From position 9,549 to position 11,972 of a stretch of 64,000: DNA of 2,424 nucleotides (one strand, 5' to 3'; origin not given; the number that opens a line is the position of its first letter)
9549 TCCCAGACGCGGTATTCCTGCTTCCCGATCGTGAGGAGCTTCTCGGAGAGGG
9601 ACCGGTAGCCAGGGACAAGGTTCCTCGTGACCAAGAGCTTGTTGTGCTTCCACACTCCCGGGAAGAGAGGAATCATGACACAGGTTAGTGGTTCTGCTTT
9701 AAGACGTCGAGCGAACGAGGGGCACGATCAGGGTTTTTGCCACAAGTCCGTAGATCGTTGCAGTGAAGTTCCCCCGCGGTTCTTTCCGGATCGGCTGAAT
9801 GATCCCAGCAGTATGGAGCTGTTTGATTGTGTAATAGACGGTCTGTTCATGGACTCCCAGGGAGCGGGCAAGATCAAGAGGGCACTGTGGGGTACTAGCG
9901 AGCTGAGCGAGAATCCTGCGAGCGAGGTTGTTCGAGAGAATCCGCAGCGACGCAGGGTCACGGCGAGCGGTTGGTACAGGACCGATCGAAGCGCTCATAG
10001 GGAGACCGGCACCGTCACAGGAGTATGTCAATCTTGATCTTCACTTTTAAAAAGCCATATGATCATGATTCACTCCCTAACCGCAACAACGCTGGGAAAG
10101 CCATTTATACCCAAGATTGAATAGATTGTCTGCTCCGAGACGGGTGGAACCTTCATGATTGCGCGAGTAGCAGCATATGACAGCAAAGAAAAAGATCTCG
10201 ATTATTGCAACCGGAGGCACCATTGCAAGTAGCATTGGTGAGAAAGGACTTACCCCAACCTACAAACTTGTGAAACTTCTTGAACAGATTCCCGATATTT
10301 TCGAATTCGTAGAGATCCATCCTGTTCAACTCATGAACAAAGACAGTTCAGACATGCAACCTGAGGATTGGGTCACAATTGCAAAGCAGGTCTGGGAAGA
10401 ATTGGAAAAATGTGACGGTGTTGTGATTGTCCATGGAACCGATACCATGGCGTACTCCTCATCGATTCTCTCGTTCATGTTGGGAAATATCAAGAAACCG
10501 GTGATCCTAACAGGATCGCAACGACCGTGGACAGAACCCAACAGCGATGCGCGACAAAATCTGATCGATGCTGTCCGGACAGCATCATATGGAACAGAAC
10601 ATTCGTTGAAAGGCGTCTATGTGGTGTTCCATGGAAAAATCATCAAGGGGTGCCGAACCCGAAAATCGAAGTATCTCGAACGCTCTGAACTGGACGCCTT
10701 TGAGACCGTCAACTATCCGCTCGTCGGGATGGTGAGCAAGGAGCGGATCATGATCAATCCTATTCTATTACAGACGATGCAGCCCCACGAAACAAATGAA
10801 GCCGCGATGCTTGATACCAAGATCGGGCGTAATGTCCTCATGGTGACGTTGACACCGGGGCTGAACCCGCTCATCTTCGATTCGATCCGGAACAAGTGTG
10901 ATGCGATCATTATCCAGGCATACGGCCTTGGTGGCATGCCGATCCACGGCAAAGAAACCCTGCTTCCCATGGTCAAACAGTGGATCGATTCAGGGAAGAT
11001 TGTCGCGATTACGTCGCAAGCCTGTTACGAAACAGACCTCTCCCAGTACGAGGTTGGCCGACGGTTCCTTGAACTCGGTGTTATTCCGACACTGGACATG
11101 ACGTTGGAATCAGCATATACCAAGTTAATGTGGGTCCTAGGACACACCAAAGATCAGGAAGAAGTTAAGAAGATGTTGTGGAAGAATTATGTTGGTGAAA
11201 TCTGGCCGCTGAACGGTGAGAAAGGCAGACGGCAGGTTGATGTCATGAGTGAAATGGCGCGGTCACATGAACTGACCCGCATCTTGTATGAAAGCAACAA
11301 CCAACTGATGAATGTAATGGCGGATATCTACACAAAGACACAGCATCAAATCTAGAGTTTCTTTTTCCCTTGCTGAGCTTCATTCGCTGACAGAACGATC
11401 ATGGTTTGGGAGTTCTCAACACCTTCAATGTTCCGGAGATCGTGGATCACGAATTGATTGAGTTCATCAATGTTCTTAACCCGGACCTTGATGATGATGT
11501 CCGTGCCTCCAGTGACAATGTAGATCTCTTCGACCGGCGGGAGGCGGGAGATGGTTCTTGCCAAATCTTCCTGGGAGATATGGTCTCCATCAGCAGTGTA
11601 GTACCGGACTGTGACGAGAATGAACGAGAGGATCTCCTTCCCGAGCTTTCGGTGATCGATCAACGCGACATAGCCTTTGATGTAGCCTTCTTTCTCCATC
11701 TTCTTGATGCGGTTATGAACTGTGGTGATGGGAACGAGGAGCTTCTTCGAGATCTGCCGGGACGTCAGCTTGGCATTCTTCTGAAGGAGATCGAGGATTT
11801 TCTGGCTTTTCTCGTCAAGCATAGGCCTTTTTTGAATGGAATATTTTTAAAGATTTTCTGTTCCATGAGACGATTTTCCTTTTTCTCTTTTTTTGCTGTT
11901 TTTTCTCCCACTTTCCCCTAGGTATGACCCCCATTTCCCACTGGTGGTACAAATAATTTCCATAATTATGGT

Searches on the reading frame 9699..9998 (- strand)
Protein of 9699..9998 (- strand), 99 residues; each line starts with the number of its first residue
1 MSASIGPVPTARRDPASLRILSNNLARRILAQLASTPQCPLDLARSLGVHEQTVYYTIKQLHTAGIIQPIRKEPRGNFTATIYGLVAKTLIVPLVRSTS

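Call 89: search_protein_families(library=pfam, proteins=[window:9699-9998:-], max_evalue=0.001)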
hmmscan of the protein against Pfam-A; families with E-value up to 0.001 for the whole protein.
window:9699-9998:- (99 aa): 6 families
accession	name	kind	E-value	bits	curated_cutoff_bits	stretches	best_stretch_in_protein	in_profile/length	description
PF12840.13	HTH_20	-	1.3e-07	32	27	1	21-67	1-48/51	Helix-turn-helix domain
PF01022.26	HTH_5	-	6.3e-05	23.2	22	1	27-68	5-46/47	Bacterial regulatory protein, arsR family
PF25213.1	HVO_A0261_N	-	0.00018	21.8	35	1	27-84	14-67/86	HVO_A0261 N-terminal domain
PF08279.18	HTH_11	-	0.00037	20.7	25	1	42-75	20-51/55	HTH domain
PF13551.12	HTH_29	-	0.00057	20.4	28.1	1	43-75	18-49/64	Winged helix-turn helix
PF01978.25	TrmB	-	0.00086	19.5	25.6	0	40-75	25-60/68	Sugar-specific transcriptional regulator TrmB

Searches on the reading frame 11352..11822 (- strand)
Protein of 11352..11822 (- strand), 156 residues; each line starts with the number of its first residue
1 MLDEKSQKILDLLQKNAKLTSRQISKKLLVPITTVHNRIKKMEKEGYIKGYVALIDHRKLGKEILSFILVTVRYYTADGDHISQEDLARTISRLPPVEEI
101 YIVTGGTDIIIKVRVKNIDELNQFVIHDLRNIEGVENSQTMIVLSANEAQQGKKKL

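Call 3: search_protein_families(library=pfam, proteins=[window:11352-11822:-], max_evalue=1)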
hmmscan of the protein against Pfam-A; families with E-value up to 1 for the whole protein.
window:11352-11822:- (156 aa): 23 families
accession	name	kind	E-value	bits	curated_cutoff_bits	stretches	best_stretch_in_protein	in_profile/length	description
PF01037.27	AsnC_trans_reg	-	4.9e-18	65.2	25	1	78-145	6-72/73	Lrp/AsnC ligand binding domain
PF13412.12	HTH_24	-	5.9e-16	58.2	21.9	1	2-49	1-48/48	Winged helix-turn-helix DNA-binding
PF13404.12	HTH_AsnC-type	-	3.1e-10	40.1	27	1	2-43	1-42/42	AsnC-type helix-turn-helix domain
PF08279.18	HTH_11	-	7.2e-06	26.2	25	1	7-47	3-44/55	HTH domain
PF12802.13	MarR_2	-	8.7e-06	26.3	27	1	9-48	10-50/61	MarR family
PF01047.28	MarR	-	0.00013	22.2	24.6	1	8-49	7-48/59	MarR family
PF09339.16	HTH_IclR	-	0.00037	20.6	22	1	8-48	7-48/52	IclR helix-turn-helix domain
PF01325.25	Fe_dep_repress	-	0.0014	19.2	26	1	9-49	13-53/60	Iron dependent repressor, N-terminal DNA binding domain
PF01978.25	TrmB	-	0.0029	17.9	25.6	1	11-49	16-53/68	Sugar-specific transcriptional regulator TrmB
PF01022.26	HTH_5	-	0.0029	17.9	22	1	8-49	6-46/47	Bacterial regulatory protein, arsR family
PF22482.2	AsnC_trans_reg_3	-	0.0031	18.1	24.4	1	85-144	25-83/95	PF0864 C-terminal dimeric alpha+beta barrel domain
PF12840.13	HTH_20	-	0.015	15.7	27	1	2-44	2-44/51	Helix-turn-helix domain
PF13545.12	HTH_Crp_2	-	0.019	15.4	27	1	18-60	22-67/70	Crp-like helix-turn-helix domain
PF08221.17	HTH_9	-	0.021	15.4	23.4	1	2-37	11-46/62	RNA polymerase III subunit RPC82 helix-turn-helix domain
PF08281.18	Sigma70_r4_2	-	0.028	14.5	25.7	1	19-40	27-48/54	Sigma-70, region 4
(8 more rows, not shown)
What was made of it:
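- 11352..11822 (-): Lrp/AsnC-family regulator, transcribed divergently from the array. It is a neighbour only in this sub-lineage. Pfam PF01037, PF13412 and PF13404 (call 3).
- Checked: The lrp/AsnC gene at 11352-11822 (-) is confirmed by Pfam (call 3).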
